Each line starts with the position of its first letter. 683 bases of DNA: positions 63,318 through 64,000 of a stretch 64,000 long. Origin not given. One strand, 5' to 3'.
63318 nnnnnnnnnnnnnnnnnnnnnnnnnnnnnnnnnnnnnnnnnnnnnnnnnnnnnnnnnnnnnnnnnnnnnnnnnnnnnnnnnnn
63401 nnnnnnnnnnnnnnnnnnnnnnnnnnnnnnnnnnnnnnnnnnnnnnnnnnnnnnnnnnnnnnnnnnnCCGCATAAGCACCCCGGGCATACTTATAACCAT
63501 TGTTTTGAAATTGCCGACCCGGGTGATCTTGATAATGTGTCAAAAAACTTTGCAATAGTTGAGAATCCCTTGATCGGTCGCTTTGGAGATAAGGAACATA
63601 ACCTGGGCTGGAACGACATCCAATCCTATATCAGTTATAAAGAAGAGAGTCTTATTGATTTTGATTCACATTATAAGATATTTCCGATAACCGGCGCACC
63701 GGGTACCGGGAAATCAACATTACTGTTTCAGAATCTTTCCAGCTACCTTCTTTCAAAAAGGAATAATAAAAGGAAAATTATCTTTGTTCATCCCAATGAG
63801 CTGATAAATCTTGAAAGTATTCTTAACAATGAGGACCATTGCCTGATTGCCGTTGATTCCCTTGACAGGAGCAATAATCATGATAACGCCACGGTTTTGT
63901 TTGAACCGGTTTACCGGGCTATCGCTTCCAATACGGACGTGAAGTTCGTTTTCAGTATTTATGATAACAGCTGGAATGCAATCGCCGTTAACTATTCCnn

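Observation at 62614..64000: Unannotated SIR2-like + P-loop NTPase fusion ORF running off the window edge: candidate NAD-depleting defence sensor/effector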

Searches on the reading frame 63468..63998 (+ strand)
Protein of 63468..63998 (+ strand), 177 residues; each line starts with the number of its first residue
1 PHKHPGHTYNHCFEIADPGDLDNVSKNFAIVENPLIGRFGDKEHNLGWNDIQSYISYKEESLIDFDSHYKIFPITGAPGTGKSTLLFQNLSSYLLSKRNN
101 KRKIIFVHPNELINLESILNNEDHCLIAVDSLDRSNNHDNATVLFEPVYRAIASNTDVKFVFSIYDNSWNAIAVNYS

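Call 23: find_homologous_proteins(query=window:63468-63998:+, max_evalue=0.01)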
Query seq(177 aa): 481 candidates shared short words with the query, none scored E <= 0.01.

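Call 33: search_protein_representatives(protein=window:63468-63998:+)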
Query: 177 residues. Proteins with E-value up to 0.001 (for the whole library): 17; up to 1e-10: 3; up to 1e-30: 2. The best 17 are listed.
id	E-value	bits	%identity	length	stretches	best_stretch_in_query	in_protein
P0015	3.4e-47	176.7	55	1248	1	18-177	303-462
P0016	3.0e-37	144.3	50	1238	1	13-177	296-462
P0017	1.6e-28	115.9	40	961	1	12-174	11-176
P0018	4.4e-09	52.5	37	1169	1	13-110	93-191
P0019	6.2e-07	45.5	31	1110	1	13-139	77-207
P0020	1.1e-06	44.8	35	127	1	30-140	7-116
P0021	1.3e-06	44.5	29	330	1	14-134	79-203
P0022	9.3e-06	41.7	36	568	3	119-151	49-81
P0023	1.3e-05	41.2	31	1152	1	12-139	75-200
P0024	2.9e-05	40.1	28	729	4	20-78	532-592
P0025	4.4e-05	39.5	28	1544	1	13-149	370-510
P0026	1.1e-04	38.2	32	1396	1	13-134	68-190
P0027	2.1e-04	37.3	29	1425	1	12-139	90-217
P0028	3.4e-04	36.6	41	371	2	119-151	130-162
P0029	5.7e-04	35.9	32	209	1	26-166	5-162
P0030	8.9e-04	35.2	32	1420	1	7-135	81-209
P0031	9.6e-04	35.1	31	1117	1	10-116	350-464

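Call 34: search_protein_families(library=pfam, proteins=[P0015, P0016, P0017, P0018, P0019, P0023, P0025, P0026], max_evalue=0.01)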
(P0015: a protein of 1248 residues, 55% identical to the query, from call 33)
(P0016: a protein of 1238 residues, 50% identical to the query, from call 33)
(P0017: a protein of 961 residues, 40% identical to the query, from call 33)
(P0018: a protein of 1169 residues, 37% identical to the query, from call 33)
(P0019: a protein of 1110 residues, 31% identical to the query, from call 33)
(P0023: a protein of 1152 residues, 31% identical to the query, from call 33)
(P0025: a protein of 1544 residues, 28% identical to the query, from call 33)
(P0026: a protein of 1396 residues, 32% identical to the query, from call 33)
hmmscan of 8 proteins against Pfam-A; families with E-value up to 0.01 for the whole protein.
P0015 (1248 aa): 3 families
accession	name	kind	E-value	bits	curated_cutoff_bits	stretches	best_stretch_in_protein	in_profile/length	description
PF25199.1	nSTAND_NTPase5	-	9.5e-06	25.9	34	1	351-419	38-108/145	Novel STAND NTPase 5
PF17874.7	TPR_MalT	-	3.2e-05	23.8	45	1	828-905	123-194/336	MalT-like TPR region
PF04468.17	PSP1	-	0.0023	18.6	27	1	418-485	15-82/86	PSP1 C-terminal conserved region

P0016 (1238 aa): 2 families
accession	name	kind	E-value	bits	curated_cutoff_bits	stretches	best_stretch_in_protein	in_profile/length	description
PF13289.12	SIR2_2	-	9e-11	42.5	24.5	1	126-234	2-106/141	SIR2-like domain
PF25199.1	nSTAND_NTPase5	-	0.0038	17.5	34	0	351-424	39-113/145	Novel STAND NTPase 5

P0017 (961 aa): 1 family
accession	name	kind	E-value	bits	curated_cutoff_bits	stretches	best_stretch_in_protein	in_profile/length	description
PF25199.1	nSTAND_NTPase5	-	8.9e-08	32.5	34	1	65-148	38-121/145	Novel STAND NTPase 5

P0018 (1169 aa): 7 families
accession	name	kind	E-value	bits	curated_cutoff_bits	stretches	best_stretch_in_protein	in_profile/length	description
PF13431.12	TPR_17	-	1.7e-05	25.2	24.4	1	620-652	1-33/34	Tetratricopeptide repeat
PF13424.12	TPR_12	-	0.00011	22.8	30.1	0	630-661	43-74/77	Tetratricopeptide repeat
PF13181.12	TPR_8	-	0.0004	20.8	25.7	1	634-663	3-32/34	Tetratricopeptide repeat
PF25474.1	TPR_TmcB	-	0.0013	19.1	27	0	614-665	70-122/125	TmcB, TPR repeats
PF07719.23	TPR_2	-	0.0046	17.4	27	0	639-662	8-31/34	Tetratricopeptide repeat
PF23241.1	HAT_PRP39_C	-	0.0059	17.1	33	0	616-668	9-61/139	PRP39 C-terminal HAT repeat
PF13428.12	TPR_14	-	0.0073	17.3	23.5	1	635-673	4-42/44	Tetratricopeptide repeat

P0019 (1110 aa): 13 families
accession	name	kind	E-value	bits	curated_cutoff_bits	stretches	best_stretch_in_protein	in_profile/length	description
PF13424.12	TPR_12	-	5.1e-10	39.8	30.1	0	588-639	21-75/77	Tetratricopeptide repeat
PF13181.12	TPR_8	-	4.7e-08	33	25.7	2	611-641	3-33/34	Tetratricopeptide repeat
PF13176.12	TPR_7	-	7.5e-07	29.2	27.9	1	968-997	1-32/36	Tetratricopeptide repeat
PF00515.34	TPR_1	-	9.3e-07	28.9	27.8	1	611-640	3-32/34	Tetratricopeptide repeat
PF14559.12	TPR_19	-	1.1e-06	29.3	25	0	626-670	8-52/68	Tetratricopeptide repeat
PF07719.23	TPR_2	-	1.7e-06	28.1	27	2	612-641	4-33/34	Tetratricopeptide repeat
PF13428.12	TPR_14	-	2.2e-06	28.3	23.5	0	611-650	3-42/44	Tetratricopeptide repeat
PF13431.12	TPR_17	-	4.3e-06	27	24.4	0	606-630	10-34/34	Tetratricopeptide repeat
PF25474.1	TPR_TmcB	-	1e-05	25.9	27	1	606-678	50-124/125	TmcB, TPR repeats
PF13429.12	TPR_15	-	2.8e-05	24.1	26.2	1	586-683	126-216/280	Tetratricopeptide repeat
PF23914.1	TPR_CcmH_CycH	-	5.6e-05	23.5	42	1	607-675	48-119/158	Cytochrome c-type biogenesis protein H TPR domain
PF17874.7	TPR_MalT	-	0.00021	21.1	45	0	894-1000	8-114/336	MalT-like TPR region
PF13374.12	TPR_10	-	0.00064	20.1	27.5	0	611-638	4-31/42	Tetratricopeptide repeat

P0023 (1152 aa): 8 families
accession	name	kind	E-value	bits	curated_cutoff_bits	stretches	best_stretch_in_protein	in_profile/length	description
PF13431.12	TPR_17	-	3.7e-10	39.7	24.4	0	737-763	1-27/34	Tetratricopeptide repeat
PF13424.12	TPR_12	-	3.3e-08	34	30.1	0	614-681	8-77/77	Tetratricopeptide repeat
PF14559.12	TPR_19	-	2.5e-05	24.9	25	0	736-763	12-39/68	Tetratricopeptide repeat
PF00515.34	TPR_1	-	0.00018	21.6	27.8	0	612-641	4-33/34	Tetratricopeptide repeat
PF25199.1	nSTAND_NTPase5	-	0.0002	21.7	34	1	125-198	36-110/145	Novel STAND NTPase 5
PF25474.1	TPR_TmcB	-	0.00092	19.6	27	0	622-678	66-118/125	TmcB, TPR repeats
PF13428.12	TPR_14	-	0.0035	18.3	23.5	0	612-650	4-42/44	Tetratricopeptide repeat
PF04851.21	ResIII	-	0.0052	17.2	22.5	0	117-188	20-83/164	Type III restriction enzyme, res subunit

P0025 (1544 aa): 7 families
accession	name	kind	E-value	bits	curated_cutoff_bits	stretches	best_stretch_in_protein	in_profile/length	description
PF24390.1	PRTase-CE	-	1.5e-22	81.1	27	1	46-339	2-253/253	PRTase-CE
PF20720.3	nSTAND3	-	7.6e-06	26.1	27.2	1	428-518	19-100/155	Novel STAND NTPase 3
PF25199.1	nSTAND_NTPase5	-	0.00031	21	34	1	423-503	38-116/145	Novel STAND NTPase 5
PF00515.34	TPR_1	-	0.00056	20.1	27.8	1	898-928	3-33/34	Tetratricopeptide repeat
PF13173.12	AAA_14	-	0.0011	19.4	27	1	427-495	3-74/129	AAA domain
PF07719.23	TPR_2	-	0.0028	18.1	27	1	898-929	3-34/34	Tetratricopeptide repeat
PF13181.12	TPR_8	-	0.003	18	25.7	1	898-929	3-34/34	Tetratricopeptide repeat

P0026 (1396 aa): 17 families
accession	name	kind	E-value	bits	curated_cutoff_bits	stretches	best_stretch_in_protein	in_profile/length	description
PF07719.23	TPR_2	-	1.8e-18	65.5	27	1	608-634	8-34/34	Tetratricopeptide repeat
PF13424.12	TPR_12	-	2.3e-17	63.4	30.1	1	943-994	17-72/77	Tetratricopeptide repeat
PF13181.12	TPR_8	-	3.7e-14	52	25.7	1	603-634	3-34/34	Tetratricopeptide repeat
PF00515.34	TPR_1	-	6.5e-14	51.5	27.8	1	608-634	8-34/34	Tetratricopeptide repeat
PF13428.12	TPR_14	-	3.9e-12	46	23.5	1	604-642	4-42/44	Tetratricopeptide repeat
PF13431.12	TPR_17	-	3.9e-09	36.5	24.4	0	590-621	2-33/34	Tetratricopeptide repeat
PF23914.1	TPR_CcmH_CycH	-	2.2e-08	34.6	42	1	596-678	45-127/158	Cytochrome c-type biogenesis protein H TPR domain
PF14559.12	TPR_19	-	3.4e-08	34.1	25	0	585-638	9-61/68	Tetratricopeptide repeat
PF13176.12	TPR_7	-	1e-07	31.9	27.9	0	610-632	8-30/36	Tetratricopeptide repeat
PF13432.12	TPR_16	-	3.4e-07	31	32.7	0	943-998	11-60/65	Tetratricopeptide repeat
PF24885.1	TPR_NPHP3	-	0.0001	22.2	100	0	526-639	27-141/239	Nephrocystin-3 TPR domain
PF13371.12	TPR_9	-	0.00036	20.9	35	0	615-648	9-42/73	Tetratricopeptide repeat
PF13414.12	TPR_11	-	0.00043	20.4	26.8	0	611-633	4-26/42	TPR repeat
PF13174.12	TPR_6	-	0.0015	19.5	26.3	0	968-991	1-24/33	Tetratricopeptide repeat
PF25474.1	TPR_TmcB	-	0.0015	18.9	27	0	618-669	71-117/125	TmcB, TPR repeats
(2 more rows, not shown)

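Call 41: find_encoding_contigs(protein=P0015, flank=10000, max_places=4)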
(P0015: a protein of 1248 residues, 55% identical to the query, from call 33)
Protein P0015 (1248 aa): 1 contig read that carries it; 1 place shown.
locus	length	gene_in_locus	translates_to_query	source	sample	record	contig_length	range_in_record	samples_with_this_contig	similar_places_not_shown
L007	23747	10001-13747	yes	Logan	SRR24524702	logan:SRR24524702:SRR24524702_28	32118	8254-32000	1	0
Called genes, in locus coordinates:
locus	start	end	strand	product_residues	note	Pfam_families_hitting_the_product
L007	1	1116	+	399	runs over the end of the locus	PF05834:Lycopene_cycl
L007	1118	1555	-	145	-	-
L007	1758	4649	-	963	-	PF07676:PD40 (faint), PF26549:Tricorn_N (faint)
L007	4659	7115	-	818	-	PF05658:YadA_head (weak), PF13884:Peptidase_S74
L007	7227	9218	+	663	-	PF13424:TPR_12, PF07730:HisKA_3, PF02518:HATPase_c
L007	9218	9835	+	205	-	PF00072:Response_reg, PF08281:Sigma70_r4_2 (weak), PF00196:GerE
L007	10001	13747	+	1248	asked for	PF25199:nSTAND_NTPase5 (faint)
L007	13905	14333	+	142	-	PF13430:DUF4112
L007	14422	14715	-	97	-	-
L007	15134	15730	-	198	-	PF01914:MarC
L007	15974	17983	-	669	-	PF07715:Plug, PF00593:TonB_dep_Rec_b-barrel, PF14905:OMP_b-brl_3 (weak)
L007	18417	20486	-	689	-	PF07715:Plug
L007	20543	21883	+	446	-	PF00324:AA_permease, PF13520:AA_permease_2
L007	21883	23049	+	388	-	PF01053:Cys_Met_Meta_PP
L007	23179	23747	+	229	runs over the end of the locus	?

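Call 42: find_encoding_contigs(protein=P0017, flank=8000, max_places=4)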
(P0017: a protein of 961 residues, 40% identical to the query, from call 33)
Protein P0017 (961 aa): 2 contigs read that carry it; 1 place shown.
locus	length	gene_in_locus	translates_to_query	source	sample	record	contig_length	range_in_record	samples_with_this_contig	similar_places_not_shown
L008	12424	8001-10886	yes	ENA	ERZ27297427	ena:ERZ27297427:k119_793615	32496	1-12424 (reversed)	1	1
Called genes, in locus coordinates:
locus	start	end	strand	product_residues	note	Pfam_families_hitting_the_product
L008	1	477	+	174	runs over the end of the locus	-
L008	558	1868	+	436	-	-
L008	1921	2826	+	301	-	PF00089:Trypsin, PF13365:Trypsin_2 (weak)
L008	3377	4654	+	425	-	PF00082:Peptidase_S8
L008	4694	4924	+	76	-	-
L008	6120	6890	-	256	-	PF18742:DpnII-MboI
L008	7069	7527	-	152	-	-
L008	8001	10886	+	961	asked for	PF25199:nSTAND_NTPase5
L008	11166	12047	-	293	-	PF08401:ArdcN, PF18818:MPTase-PolyVal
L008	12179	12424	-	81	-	?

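Call 43: find_encoding_contigs(protein=P0016, flank=8000, max_places=4)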
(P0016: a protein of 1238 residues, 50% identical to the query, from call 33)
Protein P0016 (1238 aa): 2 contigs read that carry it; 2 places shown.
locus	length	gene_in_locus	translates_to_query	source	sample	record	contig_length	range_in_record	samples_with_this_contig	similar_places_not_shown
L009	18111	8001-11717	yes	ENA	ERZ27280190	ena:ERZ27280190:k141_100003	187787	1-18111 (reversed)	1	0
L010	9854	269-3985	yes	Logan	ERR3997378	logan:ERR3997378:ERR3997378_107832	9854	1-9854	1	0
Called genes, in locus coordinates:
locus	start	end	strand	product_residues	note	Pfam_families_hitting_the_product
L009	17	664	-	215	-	-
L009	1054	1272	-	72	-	-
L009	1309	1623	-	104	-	PF13031:DUF3892 (weak)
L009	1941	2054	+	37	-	-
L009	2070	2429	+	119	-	PF00436:SSB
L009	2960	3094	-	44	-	-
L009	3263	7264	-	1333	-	PF00801:PKD (faint), PF18911:PKD_4, PF18962:Por_Secre_tail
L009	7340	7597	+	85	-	PF12844:HTH_19 (weak), PF01381:HTH_3 (weak)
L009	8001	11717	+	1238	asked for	PF13289:SIR2_2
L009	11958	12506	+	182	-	-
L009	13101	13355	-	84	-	-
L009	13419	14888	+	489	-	PF10137:CAP12-PCTIR_TIR, PF01050:MannoseP_isomer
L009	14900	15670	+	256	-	PF01182:Glucosamine_iso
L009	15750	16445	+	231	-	PF00106:adh_short, PF08659:KR, PF13561:adh_short_C2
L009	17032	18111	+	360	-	?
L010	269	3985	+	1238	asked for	PF13289:SIR2_2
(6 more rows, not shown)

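Call 66: predict_structure(alignment_id=A5)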
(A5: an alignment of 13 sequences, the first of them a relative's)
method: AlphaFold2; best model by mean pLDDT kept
length: 961 residues; sequences in the alignment: 13
mean_pLDDT: 79.0   pTM: 0.60
mean pLDDT of the five models: 79.0, 78.5, 77.0, 76.9, 76.2
residues with pLDDT >= 90: 215; 70-90: 540; 50-70: 140; < 50: 66
segments of 3 or more residues with pLDDT < 50: 1-8, 38-42, 769-771, 891-899, 913-920, 922-924, 933-935, 937-949, 958-961
pLDDT, mean of each block of 10 residues (from residue 1): 39 89 83 58 71 81 85 84 90 82 88 77 80 82 87 79 88 81 70 81 88 66 79 79 72 61 82 85 93 91 87 78 85 75 90 85 90 92 90 88 89 88 88 67 85 73 53 77 82 80 84 86 92 70 84 87 89 75 94 82 86 94 88 87 93 89 78 93 90 92 79 87 90 83 88 81 67 60 82 83 83 84 89 88 79 76 72 74 67 47 55 46 50 45 44 48 36
secondary structure, 60 per line:
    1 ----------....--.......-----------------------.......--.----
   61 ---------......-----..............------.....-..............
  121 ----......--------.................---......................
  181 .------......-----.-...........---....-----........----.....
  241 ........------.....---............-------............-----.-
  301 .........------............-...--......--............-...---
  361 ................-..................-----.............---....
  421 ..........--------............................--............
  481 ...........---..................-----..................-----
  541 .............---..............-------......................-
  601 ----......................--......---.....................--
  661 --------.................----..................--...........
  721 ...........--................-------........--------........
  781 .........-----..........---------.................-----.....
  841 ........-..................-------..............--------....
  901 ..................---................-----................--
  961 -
elements in order (helices of 4 or more, strands of 3 or more residues): E11-14 H17-23 H47-53 E70-75 H81-94 E101-105 H107-120 E125-130 H139-155 E159-167 H168-181 E188-193 H201-211 H215-218 H224-231 H236-248 H255-259 H263-274 H282-293 H301-309 H316-327 E329-331 E334-339 H342-353 H361-376 H378-395 H401-413 H417-430 H439-466 H469-491 H495-512 H518-535 H541-553 H557-570 H578-599 H605-626 H629-634 H638-658 H669-685 H690-707 H710-731 H734-749 H757-764 H773-789 H795-804 H814-830 H836-848 H850-867 H875-888 H897-918 H922-937 H943-958

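Call 69: search_protein_families(library=padloc, proteins=[P0015, P0016, P0017], max_evalue=0.01)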
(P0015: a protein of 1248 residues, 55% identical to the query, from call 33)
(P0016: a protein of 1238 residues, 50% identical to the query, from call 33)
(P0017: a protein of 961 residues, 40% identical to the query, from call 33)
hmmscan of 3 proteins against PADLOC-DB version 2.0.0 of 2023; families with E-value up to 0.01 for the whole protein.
P0015 (1248 aa): 1 family
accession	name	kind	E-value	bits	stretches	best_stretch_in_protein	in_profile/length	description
PDLC04140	mad8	-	7.4e-06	23.7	0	359-400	32-68/314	mads_8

P0016 (1238 aa): 1 family
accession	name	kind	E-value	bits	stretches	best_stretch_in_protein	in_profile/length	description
PDLC04140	mad8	-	0.0026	15.3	1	358-415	32-85/314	mads_8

P0017 (961 aa): 2 families
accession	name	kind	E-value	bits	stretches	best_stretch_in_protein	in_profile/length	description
PDLC04140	mad8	-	0.00036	18.1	0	69-131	28-85/314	mads_8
PDLC04135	mad3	-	0.0066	14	1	51-85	8-39/374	mads_3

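Call 70: fold_search(model_id=the predicted structure, library=pdb)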
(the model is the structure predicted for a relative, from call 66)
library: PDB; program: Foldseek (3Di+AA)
matches with E <= 10: 1253; with E <= 0.001: 27
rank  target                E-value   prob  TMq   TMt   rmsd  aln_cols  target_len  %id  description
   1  6mfv_A                6.3e-07  1.00  0.19  0.25  29.9       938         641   10  Crystal structure of the Signal Transduction ATPase with Numerous Domains (STAND) protein with a tetratricopeptide rep (released 2019-02-20)
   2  9zjs_B                8.6e-06  1.00  0.13  0.12  32.5       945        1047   11  Human sterile alpha motif domain-containing protein 9 (SAMD9), asymmetric dimer "shell" shape (released 2026-02-25)
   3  9zjw_A                1.1e-05  1.00  0.15  0.14  31.8      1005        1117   10  Human sterile alpha motif domain-containing protein 9 (SAMD9), loss-of-function mutant R837A (released 2026-02-25)
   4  4buj_F                1.2e-05  1.00  0.20  0.16  26.5      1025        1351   10  Crystal structure of the S. cerevisiae Ski2-3-8 complex (released 2013-08-28)
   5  7qds_B                3.6e-05  0.97  0.09  0.09  29.9      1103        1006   10  Apo human SKI complex in the open state (released 2022-02-02)
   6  4buj_B                5.3e-05  1.00  0.20  0.15  25.7       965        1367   10  Crystal structure of the S. cerevisiae Ski2-3-8 complex (released 2013-08-28)
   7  7xn7_q                7.2e-05  0.99  0.12  0.12  29.9       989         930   10  RNA polymerase II elongation complex containing Spt4/5, Elf1, Spt6, Spn1 and Paf1C (released 2022-09-07)
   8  7qdz_B                7.7e-05  1.00  0.17  0.15  28.2       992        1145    9  80S-bound human SKI complex in the closed state (released 2022-02-09)
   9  9nc9_G                9.7e-05  1.00  0.24  0.28  12.0       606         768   14  Helical assembly of AVAST5 filament (released 2026-02-18)
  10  9ce3_A                1.2e-04  1.00  0.14  0.12  37.4       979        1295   10  Structure of the TSC:WIPI3 lysosomal recruitment complex (released 2024-12-04)
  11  9hvq_Q                1.5e-04  1.00  0.20  0.22  26.6       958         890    9  Structure of the transcribing Pol II-DSIF-PAF-SPT6-RECQL5 complex (released 2025-07-16)
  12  8qca_B                2.1e-04  1.00  0.15  0.18  25.4       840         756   11  CryoEM structure of a S. Cerevisiae Ski2387 complex in the closed state bound to RNA (released 2023-11-15)
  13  9g8o_B                2.2e-04  0.99  0.14  0.14  28.9      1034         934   10  human 40S ribosome bound by a SKI238-exosome complex (released 2024-10-16)
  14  9g8r_B                2.3e-04  0.87  0.09  0.08  31.6      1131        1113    8  human SKI7-SKI238 complex in the open state (released 2024-10-16)
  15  9jap_A                2.7e-04  1.00  0.22  0.25  17.3       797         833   10  Helical structure of EfAvs5(SIR2-STAND) (released 2025-03-19)
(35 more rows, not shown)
